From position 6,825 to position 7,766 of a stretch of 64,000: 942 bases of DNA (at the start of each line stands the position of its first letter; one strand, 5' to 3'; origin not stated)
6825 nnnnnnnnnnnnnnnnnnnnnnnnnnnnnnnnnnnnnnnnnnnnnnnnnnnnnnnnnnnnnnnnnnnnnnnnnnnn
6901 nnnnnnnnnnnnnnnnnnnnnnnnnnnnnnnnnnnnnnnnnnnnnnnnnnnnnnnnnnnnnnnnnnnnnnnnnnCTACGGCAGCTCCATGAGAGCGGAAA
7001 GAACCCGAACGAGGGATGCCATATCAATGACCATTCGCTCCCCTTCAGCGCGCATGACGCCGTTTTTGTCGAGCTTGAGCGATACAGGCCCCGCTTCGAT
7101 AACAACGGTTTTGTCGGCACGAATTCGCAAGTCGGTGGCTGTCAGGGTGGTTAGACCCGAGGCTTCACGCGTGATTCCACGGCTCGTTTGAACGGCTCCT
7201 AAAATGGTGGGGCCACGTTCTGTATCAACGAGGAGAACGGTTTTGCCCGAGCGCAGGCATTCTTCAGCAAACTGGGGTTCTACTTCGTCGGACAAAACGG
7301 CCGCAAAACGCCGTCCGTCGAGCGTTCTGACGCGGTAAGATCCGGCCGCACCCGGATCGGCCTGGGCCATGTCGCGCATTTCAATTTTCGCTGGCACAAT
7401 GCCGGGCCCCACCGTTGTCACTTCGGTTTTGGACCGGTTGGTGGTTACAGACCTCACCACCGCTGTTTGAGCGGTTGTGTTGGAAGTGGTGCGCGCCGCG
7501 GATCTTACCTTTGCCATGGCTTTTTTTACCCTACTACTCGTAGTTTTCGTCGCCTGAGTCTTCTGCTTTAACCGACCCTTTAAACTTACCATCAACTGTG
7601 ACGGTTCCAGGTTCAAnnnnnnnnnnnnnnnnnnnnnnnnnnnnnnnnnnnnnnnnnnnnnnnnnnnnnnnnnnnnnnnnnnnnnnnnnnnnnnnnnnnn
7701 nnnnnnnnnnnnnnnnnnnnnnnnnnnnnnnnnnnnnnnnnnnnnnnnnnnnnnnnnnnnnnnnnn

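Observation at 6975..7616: Unclassified 180-213 aa gene wedged between vgrG and rhs: candidate adaptor/chaperone or spike cap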

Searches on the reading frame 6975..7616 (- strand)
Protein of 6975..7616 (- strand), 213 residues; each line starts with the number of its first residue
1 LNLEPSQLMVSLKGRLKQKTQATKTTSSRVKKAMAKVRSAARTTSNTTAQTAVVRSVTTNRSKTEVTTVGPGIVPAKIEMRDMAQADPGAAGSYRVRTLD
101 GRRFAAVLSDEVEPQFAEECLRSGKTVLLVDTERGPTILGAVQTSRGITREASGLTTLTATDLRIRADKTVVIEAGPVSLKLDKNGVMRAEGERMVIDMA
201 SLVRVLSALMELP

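Call 5: search_protein_families(library=pfam, proteins=[window:6975-7616:-], max_evalue=0.1)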
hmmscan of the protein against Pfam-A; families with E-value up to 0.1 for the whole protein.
window:6975-7616:- (213 aa): 0 families

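Call 6: search_protein_families(library=ncbifam, proteins=[window:6975-7616:-], max_evalue=0.1)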
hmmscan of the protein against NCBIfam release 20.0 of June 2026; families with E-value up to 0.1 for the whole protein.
window:6975-7616:- (213 aa): 0 families

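Call 7: find_homologous_proteins(query=window:6975-7517:-, max_evalue=0.001)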
Query window:6975-7517:- (180 aa): 53 proteins with E <= 0.001 among 449 candidates.
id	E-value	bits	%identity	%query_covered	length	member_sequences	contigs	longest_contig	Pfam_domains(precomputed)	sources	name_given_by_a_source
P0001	1.2e-103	361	100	100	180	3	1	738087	-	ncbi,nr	ncbi:MAG: hypothetical protein IPK82_21575 [Polyangiaceae bacterium]|nr:hypothetical protein [Polyan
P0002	3.4e-45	172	55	86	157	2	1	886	-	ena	-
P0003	1.3e-40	157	55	82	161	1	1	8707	-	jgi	jgi:hypothetical protein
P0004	9.7e-39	151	51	96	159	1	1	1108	-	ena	-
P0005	2.5e-38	149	59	81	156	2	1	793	-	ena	-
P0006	6.8e-38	148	55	81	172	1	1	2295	-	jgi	jgi:hypothetical protein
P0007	2.4e-37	146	50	88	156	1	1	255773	-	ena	-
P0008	3.6e-37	145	53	81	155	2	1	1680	-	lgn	-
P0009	7.0e-37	145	49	100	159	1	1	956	-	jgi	jgi:hypothetical protein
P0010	3.7e-36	142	52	83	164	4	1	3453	-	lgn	-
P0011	1.5e-35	140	50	89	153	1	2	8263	-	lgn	-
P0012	1.2e-34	137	49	86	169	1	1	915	-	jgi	jgi:hypothetical protein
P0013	1.4e-34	137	47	88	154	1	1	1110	-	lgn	-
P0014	3.2e-34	136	52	81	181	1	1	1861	-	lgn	-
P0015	1.1e-33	134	48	84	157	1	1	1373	-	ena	-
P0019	1.4e-32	131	49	83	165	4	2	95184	-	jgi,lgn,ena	-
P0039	2.4e-27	114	44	88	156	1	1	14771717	-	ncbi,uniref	ncbi:hypothetical protein [Sorangium sp. So ce1153]|uniref:hypothetical protein n=1 Tax=Sorangium sp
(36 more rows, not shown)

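Call 8: search_protein_families(library=phrogs, proteins=[window:6975-7517:-], max_evalue=1)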
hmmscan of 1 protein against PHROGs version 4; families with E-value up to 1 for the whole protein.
window:6975-7517:- (180 aa): 0 families

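Call 11: search_solved_structures(query=A1, max_evalue=10, show_alignments=2)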
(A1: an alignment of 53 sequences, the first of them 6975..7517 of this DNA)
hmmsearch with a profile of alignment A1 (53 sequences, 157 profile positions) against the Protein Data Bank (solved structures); distinct sequences matched with E-value up to 10: 1.
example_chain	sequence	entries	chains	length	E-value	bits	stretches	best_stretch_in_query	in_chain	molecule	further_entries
3h4r_A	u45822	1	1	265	0.27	14.4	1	14-78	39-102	Exodeoxyribonuclease 8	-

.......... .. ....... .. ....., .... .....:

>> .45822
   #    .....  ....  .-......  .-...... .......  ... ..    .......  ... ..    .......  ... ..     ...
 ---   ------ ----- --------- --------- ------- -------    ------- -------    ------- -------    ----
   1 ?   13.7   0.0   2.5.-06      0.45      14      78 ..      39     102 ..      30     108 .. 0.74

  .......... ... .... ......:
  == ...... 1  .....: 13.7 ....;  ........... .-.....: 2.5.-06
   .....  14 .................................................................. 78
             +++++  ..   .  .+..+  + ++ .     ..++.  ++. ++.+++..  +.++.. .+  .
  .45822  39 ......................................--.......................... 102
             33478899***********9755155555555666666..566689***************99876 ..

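Call 12: search_protein_families(library=pfam, alignment_id=A1, max_evalue=1)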
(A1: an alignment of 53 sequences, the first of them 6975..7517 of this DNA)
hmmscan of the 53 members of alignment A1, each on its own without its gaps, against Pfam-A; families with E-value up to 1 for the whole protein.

A. member 1, window:6975-7517:- (180 aa): 0 families

B. families by the number of members that match (of 53 scanned): 16 families
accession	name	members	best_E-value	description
PF10106.14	DUF2345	8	0.0072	Uncharacterized protein conserved in bacteria (DUF2345)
PF04790.18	Sarcoglycan_1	3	0.0048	Sarcoglycan complex subunit protein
PF21130.3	YgfZ_barrel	2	0.056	YgfZ, beta-barrel domain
PF12059.13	DUF3540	1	0.0083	Protein of unknown function (DUF3540)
PF13185.12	GAF_2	1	0.055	GAF domain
PF00391.29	PEP-utilizers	1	0.065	PEP-utilising enzyme, mobile domain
PF06066.16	SepZ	1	0.11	SepZ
PF12962.12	DUF3851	1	0.12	Protein of unknown function (DUF3851)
PF06536.16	Av_adeno_fibre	1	0.14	Avian adenovirus fibre, N-terminal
PF08308.17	PEGA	1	0.16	PEGA domain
PF24223.1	MrpH_C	1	0.16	Fimbrial adhesin MrpH C-terminal domain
PF14795.11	Leucyl-specific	1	0.17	Leucine-tRNA synthetase-specific domain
PF01176.25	eIF-1a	1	0.18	Translation initiation factor 1A / IF-1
PF04984.19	Phage_sheath_1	1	0.18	Phage tail sheath protein subtilisin-like domain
PF17758.7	Prot_ATP_ID_OB_N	1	0.31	Proteasomal ATPase OB N-terminal domain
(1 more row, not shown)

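Call 13: find_encoding_contigs(protein=P0039, flank=10000, max_places=3)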
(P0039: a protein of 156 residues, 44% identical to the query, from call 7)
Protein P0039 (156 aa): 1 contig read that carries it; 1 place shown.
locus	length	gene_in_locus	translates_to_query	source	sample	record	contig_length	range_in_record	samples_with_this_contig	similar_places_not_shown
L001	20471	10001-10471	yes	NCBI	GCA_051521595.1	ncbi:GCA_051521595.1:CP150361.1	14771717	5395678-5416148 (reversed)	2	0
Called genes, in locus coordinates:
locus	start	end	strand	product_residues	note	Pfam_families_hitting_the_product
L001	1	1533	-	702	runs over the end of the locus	PF09937:DUF2169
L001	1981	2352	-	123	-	-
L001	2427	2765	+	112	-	PF00589:Phage_integrase (weak)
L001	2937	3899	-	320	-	-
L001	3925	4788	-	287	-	-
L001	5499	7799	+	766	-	PF05954:Phage_GPD, PF04717:Phage_base_V (faint), PF22178:Gp5_trimer_C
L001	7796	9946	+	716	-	PF05954:Phage_GPD, PF22178:Gp5_trimer_C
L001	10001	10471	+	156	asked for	-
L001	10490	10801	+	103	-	-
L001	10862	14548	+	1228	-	PF20148:DUF6531, PF05593:RHS_repeat, PF25023:TEN_YD-shell, PF03527:RHS, PF00545:Ribonuclease (weak)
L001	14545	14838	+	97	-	PF01337:Barstar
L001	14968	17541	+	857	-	PF05954:Phage_GPD, PF04717:Phage_base_V (weak), PF22178:Gp5_trimer_C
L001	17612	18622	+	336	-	-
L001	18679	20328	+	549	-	PF13646:HEAT_2 (faint)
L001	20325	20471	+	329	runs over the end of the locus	PF09937:DUF2169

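Call 14: find_encoding_contigs(protein=P0007, flank=10000, max_places=3)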
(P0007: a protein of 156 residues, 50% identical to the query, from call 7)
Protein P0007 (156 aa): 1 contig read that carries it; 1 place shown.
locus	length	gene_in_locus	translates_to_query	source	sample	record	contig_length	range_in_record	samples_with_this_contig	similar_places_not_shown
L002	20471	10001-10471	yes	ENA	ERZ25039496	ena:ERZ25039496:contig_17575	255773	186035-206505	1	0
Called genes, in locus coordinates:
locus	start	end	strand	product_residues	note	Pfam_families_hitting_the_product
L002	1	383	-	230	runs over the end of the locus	PF06271:RDD (weak)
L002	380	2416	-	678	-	PF13091:PLDc_2 (weak), PF00614:PLDc (weak)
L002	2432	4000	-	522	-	PF00691:OmpA, PF01471:PG_binding_1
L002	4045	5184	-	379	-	PF00162:PGK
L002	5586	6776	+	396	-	PF05954:Phage_GPD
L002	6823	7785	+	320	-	PF22178:Gp5_trimer_C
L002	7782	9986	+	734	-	PF05954:Phage_GPD, PF22178:Gp5_trimer_C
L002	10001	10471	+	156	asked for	-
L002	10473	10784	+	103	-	-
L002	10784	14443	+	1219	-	PF20148:DUF6531, PF05593:RHS_repeat, PF25023:TEN_YD-shell, PF03527:RHS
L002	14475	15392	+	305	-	-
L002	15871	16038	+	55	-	-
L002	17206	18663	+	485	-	PF04717:Phage_base_V (weak), PF22178:Gp5_trimer_C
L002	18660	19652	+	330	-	-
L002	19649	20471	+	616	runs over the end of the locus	-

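Call 15: find_encoding_contigs(protein=P0019, flank=10000, max_places=3)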
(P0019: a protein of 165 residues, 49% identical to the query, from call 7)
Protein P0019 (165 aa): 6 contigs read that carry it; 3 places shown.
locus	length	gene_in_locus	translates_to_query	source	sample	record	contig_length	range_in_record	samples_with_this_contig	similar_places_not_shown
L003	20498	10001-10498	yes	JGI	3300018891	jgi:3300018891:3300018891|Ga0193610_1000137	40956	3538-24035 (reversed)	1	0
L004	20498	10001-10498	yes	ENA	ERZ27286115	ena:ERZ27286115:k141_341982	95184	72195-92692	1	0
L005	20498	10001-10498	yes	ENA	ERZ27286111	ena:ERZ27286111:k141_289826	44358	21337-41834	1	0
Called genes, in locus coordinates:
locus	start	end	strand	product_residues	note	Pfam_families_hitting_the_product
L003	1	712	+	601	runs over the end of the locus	PF09414:RNA_ligase, PF13671:AAA_33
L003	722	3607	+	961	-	PF04457:MJ1316, PF03372:Exo_endo_phos, PF13563:2_5_RNA_ligase2, PF04928:PAP_central (weak)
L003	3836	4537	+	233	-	PF00975:Thioesterase, PF12697:Abhydrolase_6 (weak)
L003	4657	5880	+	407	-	PF00067:p450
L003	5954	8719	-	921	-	PF01326:PPDK_N, PF27448:Rph_4th, PF00391:PEP-utilizers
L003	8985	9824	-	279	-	-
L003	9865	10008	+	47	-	-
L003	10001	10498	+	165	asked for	-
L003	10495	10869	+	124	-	-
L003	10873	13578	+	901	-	PF13665:Tox-PAAR-like (weak), PF20148:DUF6531, PF05593:RHS_repeat (weak), PF25023:TEN_YD-shell, PF05593:RHS_repeat (weak)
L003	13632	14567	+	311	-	PF03527:RHS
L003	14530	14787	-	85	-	-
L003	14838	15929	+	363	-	PF05954:Phage_GPD, PF20093:DUF6484 (faint), PF04717:Phage_base_V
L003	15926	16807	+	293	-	-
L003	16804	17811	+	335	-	-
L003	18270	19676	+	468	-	-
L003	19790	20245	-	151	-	-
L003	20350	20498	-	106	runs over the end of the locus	-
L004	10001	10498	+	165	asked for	-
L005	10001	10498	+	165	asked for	-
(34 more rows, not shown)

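Call 16: predict_structure(alignment_id=A1)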
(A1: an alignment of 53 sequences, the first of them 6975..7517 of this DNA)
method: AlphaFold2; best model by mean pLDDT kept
length: 180 residues; sequences in the alignment: 53
mean_pLDDT: 80.9   pTM: 0.55
mean pLDDT of the five models: 80.9, 80.7, 80.2, 79.0, 78.8
residues with pLDDT >= 90: 75; 70-90: 63; 50-70: 32; < 50: 10
segments of 3 or more residues with pLDDT < 50: 25-30
pLDDT, mean of each block of 10 residues (from residue 1): 57 53 49 82 95 77 96 94 93 96 91 72 82 88 91 88 77 75
secondary structure, 60 per line:
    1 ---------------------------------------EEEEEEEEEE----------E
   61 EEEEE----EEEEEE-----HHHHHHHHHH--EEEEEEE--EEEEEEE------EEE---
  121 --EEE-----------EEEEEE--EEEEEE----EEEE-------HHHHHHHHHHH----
elements in order: E40-49 E60-65 E70-75 H81-90 E93-99 E102-108 E115-117 E123-125 E137-142 E145-150 E155-158 H166-176

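Call 31: find_encoding_contigs(protein=P0001, flank=10000, max_places=2)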
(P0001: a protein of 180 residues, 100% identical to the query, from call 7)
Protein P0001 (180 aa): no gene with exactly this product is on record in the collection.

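Call 35: search_protein_representatives(alignment_id=A1)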
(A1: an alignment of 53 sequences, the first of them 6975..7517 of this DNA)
Query: 53 sequences, 157 profile positions. Proteins with E-value up to 0.001 (for the whole library): 291; up to 1e-10: 110; up to 1e-30: 69. The best 150 are listed.
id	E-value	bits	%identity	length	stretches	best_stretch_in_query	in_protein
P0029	1.2e-61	223.5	-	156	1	1-157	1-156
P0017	3.7e-59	215.4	-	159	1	1-157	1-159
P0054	5.0e-58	211.8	-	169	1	16-157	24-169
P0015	1.0e-57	210.7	-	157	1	1-157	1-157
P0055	4.8e-55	202.1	-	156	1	3-157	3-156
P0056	4.5e-54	198.9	-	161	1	4-157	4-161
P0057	4.2e-52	192.5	-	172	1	16-157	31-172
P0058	2.8e-51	189.8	-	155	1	1-157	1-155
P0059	4.2e-50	186.0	-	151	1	11-157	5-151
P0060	7.5e-50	185.2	-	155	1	5-157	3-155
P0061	1.0e-49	184.8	-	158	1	1-157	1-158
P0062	2.0e-49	183.8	-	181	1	7-157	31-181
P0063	1.3e-47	177.9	-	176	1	8-157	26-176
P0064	4.9e-47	176.1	-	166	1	3-157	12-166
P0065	3.0e-46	173.5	-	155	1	17-157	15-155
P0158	1.4e-11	60.9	-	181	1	12-140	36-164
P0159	2.0e-11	60.3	-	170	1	17-140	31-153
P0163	3.5e-10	56.3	-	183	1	13-140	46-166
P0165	2.6e-09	53.5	-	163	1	8-152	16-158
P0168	6.3e-09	52.2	-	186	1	43-140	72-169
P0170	2.0e-08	50.6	-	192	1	9-139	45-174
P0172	2.3e-08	50.4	-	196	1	23-140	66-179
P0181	8.6e-08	48.5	-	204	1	13-150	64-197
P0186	1.7e-07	47.6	-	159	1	1-155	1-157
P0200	6.9e-07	45.6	-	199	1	22-141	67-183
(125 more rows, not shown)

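Call 36: search_protein_families(library=pfam, proteins=[P0158, P0159, P0163, P0165, P0168, P0170, P0172, P0181, P0186, P0200], max_evalue=0.01)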
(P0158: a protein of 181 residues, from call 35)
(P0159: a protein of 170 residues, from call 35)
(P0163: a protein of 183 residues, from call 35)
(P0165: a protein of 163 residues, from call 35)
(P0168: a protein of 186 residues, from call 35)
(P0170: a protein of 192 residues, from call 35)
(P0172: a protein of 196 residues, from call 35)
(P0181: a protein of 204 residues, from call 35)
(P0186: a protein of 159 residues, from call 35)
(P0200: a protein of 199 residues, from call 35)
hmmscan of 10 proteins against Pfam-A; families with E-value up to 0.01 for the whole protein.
P0158 (181 aa): 0 families

P0159 (170 aa): 0 families

P0163 (183 aa): 0 families

P0165 (163 aa): 2 families
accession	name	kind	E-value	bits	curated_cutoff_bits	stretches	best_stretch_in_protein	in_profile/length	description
PF10106.14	DUF2345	-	0.00073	19.8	30.7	1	97-149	87-143/151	Uncharacterized protein conserved in bacteria (DUF2345)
PF23981.1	DUF7305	-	0.0084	16.5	27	0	95-143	68-116/185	Domain of unknown function (DUF7305)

P0168 (186 aa): 0 families

P0170 (192 aa): 0 families

P0172 (196 aa): 0 families

P0181 (204 aa): 0 families

P0186 (159 aa): 1 family
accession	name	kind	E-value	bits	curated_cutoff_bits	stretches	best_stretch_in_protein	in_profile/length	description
PF10106.14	DUF2345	-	0.00062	20.1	30.7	1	94-146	88-144/151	Uncharacterized protein conserved in bacteria (DUF2345)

P0200 (199 aa): 0 families

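Call 37: find_related_loci(query=A1, collection=genome_contigs, flank=10000)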
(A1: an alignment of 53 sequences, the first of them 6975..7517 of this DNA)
Query A1 (180 aa) in genome_contigs; peptide patterns used: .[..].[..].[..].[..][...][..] (x = any residue, [..] = any of these).
159 stretches matched a pattern; 8 encode a relative of the query (tblastn E <= 1e-3); 8 distinct loci.
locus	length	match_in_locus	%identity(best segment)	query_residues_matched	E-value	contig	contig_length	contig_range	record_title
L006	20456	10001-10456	48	21-180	5e-41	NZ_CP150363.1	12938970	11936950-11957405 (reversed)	Sorangium sp. So ce1335 chromosome, complete genome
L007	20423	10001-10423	48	32-180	4e-40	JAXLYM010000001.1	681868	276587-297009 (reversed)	MAG: Polyangiaceae bacterium isolate STL-MYX13 C2.77.fa-1, whole genome shotgun sequence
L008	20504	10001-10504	42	14-180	8e-36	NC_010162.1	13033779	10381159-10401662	Sorangium cellulosum So ce56, complete sequence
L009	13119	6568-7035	42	16-180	2e-35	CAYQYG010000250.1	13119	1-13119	MAG TPA_asm: uncultured Polyangiaceae bacterium isolate binchicken_co16_22 genome assembly, contig: NODE_7990_length_131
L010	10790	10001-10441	46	27-180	6e-35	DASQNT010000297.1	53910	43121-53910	MAG TPA_asm: Polyangiaceae bacterium isolate SMAG_U10783 k141_193393, whole genome shotgun sequence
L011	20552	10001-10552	37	1-180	1e-31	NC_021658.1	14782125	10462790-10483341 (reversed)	Sorangium cellulosum So0157-2, complete sequence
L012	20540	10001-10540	37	5-180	6e-31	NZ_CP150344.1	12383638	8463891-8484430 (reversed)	Sorangium sp. So ce513 chromosome, complete genome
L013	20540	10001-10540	37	5-180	6e-31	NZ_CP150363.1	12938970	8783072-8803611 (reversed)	Sorangium sp. So ce1335 chromosome, complete genome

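Call 44: search_protein_families(library=pfam, proteins=[L001:17612-18622:+, L001:18679-20328:+, L001:10490-10801:+, L002:10473-10784:+, L003:10495-10869:+, L001:1-1533:-, L009:7067-7486:+], max_evalue=0.1)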
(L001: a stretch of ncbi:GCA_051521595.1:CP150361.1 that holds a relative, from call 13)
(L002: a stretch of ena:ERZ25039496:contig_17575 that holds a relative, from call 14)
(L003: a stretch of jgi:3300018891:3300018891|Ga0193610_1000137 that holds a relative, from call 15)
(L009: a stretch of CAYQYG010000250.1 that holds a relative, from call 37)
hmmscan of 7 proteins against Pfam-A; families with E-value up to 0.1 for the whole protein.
L001:17612-18622:+ (336 aa): 0 families

L001:18679-20328:+ (549 aa): 1 family
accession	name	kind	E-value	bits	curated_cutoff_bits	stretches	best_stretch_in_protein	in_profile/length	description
PF13646.12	HEAT_2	-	7e-08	33.1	27.7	2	183-261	7-87/88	HEAT repeats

L001:10490-10801:+ (103 aa): 1 family
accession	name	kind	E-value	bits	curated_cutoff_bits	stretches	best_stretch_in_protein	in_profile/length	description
PF13665.11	Tox-PAAR-like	-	0.00074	20.1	31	1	31-75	11-55/108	Toxin PAAR-like domain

L002:10473-10784:+ (103 aa): 1 family
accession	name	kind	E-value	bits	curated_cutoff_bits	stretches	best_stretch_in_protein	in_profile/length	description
PF13665.11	Tox-PAAR-like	-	0.0034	17.9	31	1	31-81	11-60/108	Toxin PAAR-like domain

L003:10495-10869:+ (124 aa): 1 family
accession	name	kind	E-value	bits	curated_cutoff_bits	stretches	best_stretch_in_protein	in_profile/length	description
PF25535.1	DUF7919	-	0.047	14.3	27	1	66-92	98-124/126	Domain of unknown function (DUF7919)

L001:1-1533:- (511 aa): 1 family
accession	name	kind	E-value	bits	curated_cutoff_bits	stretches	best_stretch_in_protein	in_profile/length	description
PF09937.14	DUF2169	-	2.3e-43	149.1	25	1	26-287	2-294/294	Uncharacterized protein conserved in bacteria (DUF2169)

L009:7067-7486:+ (140 aa): 1 family
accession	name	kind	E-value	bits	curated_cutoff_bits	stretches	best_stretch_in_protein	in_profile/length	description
PF13665.11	Tox-PAAR-like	-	2.1e-09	37.9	31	1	30-124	13-102/108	Toxin PAAR-like domain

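Call 48: find_homologous_proteins(query=A3, max_evalue=0.001)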
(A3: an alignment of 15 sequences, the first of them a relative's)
Query A3 (15 sequences) (196 aa, profile of the alignment): 225 proteins with E <= 0.001 among 8000 candidates; the best 120 are listed.
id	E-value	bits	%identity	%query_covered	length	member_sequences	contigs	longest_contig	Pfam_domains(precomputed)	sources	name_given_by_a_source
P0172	1.0e-51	194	100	100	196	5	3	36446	-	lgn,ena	-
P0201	1.6e-50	190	58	68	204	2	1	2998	-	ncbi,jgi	jgi:hypothetical protein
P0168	2.5e-50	189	34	58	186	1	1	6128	-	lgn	-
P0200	9.1e-50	187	55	70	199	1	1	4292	-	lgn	-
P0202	3.0e-49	186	88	100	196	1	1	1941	-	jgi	jgi:hypothetical protein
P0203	9.0e-49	184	71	66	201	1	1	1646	-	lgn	-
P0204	2.4e-48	183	56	65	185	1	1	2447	-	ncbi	-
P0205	8.0e-48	181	63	68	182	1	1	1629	-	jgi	jgi:hypothetical protein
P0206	8.6e-48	181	55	98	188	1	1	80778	-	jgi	jgi:hypothetical protein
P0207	1.1e-47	181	70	66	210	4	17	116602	-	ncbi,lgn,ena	-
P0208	1.5e-47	180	66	66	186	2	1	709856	-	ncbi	-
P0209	3.1e-47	179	65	66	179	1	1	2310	-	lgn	-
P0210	4.1e-47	179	59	66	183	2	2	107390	-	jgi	jgi:hypothetical protein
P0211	7.0e-47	178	56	73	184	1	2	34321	-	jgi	jgi:hypothetical protein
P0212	1.1e-46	177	62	66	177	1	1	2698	-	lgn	-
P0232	5.0e-45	172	56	83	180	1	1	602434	-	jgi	jgi:hypothetical protein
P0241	1.0e-44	171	51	75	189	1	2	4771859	-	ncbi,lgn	-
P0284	2.3e-42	163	60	68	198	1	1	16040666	-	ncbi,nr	ncbi:hypothetical protein A7982_12210 [Minicystis rosea]|nr:hypothetical protein A7982_12210 [Minicy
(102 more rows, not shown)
